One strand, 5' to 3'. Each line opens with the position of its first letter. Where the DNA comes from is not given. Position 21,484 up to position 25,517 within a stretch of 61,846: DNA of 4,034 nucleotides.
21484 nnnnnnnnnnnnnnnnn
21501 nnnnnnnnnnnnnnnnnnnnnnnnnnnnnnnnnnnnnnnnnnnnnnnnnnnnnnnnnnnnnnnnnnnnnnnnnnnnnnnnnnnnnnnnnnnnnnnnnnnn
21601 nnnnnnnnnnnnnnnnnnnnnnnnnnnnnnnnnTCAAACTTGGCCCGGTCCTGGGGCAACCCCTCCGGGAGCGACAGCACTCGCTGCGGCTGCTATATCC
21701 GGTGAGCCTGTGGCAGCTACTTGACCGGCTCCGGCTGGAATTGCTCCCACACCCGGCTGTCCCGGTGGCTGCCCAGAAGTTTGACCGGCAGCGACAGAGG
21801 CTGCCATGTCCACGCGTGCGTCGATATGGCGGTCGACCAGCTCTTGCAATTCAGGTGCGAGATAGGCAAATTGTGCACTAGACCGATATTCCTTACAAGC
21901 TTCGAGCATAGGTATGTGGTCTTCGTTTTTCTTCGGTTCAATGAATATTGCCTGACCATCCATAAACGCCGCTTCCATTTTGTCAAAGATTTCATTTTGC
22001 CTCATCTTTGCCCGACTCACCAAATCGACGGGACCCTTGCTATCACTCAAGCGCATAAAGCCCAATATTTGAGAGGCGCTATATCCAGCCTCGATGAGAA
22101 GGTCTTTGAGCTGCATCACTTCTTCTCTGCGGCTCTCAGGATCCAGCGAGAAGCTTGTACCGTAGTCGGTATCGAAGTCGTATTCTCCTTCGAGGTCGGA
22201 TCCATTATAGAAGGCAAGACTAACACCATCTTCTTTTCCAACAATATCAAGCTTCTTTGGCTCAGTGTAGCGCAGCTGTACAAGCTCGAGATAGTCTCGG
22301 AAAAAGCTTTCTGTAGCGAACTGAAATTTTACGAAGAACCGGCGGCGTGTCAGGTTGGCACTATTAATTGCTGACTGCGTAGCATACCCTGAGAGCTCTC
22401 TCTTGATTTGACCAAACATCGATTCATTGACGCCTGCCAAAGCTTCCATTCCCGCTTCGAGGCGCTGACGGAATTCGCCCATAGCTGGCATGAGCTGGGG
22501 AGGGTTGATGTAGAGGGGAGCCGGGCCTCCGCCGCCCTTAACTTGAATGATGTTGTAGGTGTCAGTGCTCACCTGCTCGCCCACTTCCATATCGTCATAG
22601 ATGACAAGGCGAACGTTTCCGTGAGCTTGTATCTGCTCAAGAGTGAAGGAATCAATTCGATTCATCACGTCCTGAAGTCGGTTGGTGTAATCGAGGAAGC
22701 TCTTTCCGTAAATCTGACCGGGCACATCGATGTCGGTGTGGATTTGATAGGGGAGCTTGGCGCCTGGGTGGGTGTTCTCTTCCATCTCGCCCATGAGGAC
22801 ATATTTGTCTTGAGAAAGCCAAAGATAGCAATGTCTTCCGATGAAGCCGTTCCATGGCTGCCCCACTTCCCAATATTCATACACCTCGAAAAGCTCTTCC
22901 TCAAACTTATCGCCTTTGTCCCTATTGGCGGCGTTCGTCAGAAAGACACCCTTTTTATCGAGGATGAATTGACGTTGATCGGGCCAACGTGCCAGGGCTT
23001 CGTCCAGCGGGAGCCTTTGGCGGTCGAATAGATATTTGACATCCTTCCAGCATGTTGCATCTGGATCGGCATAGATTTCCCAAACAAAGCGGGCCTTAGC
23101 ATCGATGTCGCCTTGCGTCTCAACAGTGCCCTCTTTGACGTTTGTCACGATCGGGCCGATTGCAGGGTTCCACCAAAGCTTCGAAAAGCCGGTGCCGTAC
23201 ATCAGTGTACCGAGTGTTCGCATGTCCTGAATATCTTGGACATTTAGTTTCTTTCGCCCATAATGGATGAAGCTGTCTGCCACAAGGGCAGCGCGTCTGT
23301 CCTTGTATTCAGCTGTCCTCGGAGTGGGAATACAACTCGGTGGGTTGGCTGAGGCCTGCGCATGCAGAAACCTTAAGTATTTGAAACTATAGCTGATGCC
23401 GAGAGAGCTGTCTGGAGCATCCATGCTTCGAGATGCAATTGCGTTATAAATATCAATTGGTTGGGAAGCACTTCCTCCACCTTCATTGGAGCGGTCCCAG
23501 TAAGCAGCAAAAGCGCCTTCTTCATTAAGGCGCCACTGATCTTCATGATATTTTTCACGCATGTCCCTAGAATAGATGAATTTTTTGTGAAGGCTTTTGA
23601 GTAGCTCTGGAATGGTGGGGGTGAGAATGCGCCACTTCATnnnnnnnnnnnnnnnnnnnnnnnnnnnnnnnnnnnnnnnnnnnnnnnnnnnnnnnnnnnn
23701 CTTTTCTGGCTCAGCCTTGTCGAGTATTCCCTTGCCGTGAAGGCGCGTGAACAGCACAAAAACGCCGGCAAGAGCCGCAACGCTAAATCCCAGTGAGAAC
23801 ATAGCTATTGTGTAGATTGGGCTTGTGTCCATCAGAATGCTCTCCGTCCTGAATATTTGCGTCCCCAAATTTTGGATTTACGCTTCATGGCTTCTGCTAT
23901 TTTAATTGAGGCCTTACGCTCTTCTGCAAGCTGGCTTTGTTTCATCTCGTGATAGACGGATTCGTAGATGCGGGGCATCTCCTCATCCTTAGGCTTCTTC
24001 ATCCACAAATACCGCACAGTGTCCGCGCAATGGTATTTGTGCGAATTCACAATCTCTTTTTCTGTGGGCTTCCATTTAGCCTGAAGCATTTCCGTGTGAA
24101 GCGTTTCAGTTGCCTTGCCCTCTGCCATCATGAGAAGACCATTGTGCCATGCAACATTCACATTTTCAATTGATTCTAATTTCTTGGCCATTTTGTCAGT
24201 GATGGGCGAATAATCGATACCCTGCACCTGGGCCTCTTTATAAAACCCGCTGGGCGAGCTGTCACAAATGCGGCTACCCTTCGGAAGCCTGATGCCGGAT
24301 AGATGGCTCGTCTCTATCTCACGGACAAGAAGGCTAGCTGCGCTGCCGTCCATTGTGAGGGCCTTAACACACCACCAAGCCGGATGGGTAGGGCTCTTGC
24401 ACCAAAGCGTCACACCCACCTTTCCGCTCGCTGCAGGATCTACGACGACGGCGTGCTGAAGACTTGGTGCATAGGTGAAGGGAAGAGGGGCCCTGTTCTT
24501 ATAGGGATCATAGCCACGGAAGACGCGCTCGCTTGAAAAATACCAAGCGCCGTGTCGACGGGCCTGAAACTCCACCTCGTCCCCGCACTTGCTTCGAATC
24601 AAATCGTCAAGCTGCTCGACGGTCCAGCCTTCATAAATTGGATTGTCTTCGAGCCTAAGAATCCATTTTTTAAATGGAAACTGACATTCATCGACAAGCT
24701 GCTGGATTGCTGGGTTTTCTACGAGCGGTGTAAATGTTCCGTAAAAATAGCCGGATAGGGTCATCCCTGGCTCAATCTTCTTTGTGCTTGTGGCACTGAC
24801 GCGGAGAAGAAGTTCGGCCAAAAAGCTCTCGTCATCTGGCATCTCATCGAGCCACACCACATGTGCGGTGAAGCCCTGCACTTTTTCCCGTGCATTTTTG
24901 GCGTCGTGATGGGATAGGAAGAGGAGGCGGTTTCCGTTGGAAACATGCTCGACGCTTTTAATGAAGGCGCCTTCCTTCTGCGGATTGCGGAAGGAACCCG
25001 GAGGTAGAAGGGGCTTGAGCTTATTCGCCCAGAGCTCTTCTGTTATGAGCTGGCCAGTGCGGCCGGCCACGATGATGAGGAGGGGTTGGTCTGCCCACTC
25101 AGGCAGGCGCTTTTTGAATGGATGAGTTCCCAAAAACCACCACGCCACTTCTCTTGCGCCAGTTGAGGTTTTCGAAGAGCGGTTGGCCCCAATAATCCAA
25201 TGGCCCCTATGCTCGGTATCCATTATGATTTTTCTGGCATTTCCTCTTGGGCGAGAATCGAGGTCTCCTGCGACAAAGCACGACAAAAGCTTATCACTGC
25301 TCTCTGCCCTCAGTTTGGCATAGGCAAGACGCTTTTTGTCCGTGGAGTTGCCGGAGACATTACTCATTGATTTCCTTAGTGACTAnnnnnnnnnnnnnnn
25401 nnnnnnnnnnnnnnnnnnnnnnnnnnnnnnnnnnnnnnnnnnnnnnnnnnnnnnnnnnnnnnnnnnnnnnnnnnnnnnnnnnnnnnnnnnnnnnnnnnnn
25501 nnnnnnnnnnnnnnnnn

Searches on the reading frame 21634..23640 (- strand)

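Call 14: search_protein_families(library=phrogs, proteins=[window:21634-23640:-], max_evalue=0.001)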
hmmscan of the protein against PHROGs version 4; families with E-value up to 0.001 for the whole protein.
window:21634-23640:- (668 aa): 3 families
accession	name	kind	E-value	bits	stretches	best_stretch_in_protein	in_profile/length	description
phrog_156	-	head and packaging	7e-26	91.8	1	99-546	80-562/681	portal protein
phrog_332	-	connector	3.6e-07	29.9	1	147-405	136-375/560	head-tail adaptor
phrog_1216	-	head and packaging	0.00013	21.6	1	164-326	197-371/714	portal protein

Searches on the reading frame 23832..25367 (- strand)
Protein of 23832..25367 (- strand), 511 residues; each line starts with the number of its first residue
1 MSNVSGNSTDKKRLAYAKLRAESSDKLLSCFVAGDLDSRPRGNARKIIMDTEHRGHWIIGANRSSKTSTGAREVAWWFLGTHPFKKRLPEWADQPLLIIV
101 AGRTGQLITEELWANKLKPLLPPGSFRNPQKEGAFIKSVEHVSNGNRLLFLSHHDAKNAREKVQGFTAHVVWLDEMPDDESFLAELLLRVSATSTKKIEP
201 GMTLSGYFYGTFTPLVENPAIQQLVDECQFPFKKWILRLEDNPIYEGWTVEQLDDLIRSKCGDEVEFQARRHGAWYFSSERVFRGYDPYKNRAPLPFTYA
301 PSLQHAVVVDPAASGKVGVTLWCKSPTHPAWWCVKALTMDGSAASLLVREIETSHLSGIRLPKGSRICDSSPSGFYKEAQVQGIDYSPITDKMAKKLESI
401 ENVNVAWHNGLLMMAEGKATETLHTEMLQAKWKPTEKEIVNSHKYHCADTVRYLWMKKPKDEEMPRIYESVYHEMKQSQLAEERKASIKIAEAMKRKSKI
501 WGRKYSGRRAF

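Call 14: search_protein_families(library=phrogs, proteins=[window:23832-25367:-], max_evalue=0.001)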
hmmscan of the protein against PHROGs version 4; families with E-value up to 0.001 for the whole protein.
window:23832-25367:- (511 aa): 1 family
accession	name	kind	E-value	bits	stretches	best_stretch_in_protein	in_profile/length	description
phrog_2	-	head and packaging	2.5e-17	63.9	1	45-472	271-607/807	terminase large subunit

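Call 56: search_dna_similar(query=window:23832-25367:-, collection=phages, mode=protein, max_evalue=0.00001, max_rows=25)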
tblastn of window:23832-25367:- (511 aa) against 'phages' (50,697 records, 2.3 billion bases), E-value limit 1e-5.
Records with a match: 1; places in all: 1; records where one place covers at least 80% of the query: 0.
Best place of each record, by identity: <60% 1.
By first word of the organism name: Caudoviricetes 1.
By host as written in the record: - 1.
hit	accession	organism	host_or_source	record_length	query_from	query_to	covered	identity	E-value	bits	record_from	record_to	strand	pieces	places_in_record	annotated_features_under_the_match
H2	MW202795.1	Caudoviricetes sp.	Manatee Spring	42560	50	306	50%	23.4%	7e-6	55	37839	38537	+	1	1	large terminase protein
